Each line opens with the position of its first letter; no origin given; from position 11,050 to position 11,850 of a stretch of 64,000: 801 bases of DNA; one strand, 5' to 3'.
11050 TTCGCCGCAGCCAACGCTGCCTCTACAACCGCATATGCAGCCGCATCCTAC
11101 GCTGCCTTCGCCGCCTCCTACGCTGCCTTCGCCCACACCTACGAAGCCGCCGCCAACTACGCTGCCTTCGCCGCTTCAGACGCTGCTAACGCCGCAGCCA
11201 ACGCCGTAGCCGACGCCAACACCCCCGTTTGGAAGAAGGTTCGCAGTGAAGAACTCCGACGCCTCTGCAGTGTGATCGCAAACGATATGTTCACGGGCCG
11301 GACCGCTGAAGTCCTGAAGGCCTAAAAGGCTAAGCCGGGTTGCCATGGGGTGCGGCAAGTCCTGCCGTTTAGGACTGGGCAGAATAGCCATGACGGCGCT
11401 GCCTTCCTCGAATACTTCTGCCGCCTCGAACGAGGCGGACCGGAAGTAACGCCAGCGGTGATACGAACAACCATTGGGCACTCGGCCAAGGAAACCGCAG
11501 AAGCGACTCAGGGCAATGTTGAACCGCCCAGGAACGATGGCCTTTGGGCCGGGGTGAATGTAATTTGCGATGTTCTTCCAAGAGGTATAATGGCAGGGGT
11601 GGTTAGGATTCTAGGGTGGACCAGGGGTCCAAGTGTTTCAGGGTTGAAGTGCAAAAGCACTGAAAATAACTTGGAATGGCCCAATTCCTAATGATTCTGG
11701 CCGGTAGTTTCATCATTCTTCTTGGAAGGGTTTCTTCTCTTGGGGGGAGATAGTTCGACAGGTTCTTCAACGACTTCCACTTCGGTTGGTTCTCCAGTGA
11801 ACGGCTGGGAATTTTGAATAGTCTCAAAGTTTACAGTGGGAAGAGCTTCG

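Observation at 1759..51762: Dispersed family of ORF-less IS200/IS605-type cassettes that look like stand-alone TnpB omega-RNA (guide RNA) units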

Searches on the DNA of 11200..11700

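Call 90: search_rna_families(source=window, start=11200, end=11700, threshold=evalue, max_evalue=1)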
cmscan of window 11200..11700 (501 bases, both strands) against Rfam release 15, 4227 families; matches with E-value up to 1: 0.
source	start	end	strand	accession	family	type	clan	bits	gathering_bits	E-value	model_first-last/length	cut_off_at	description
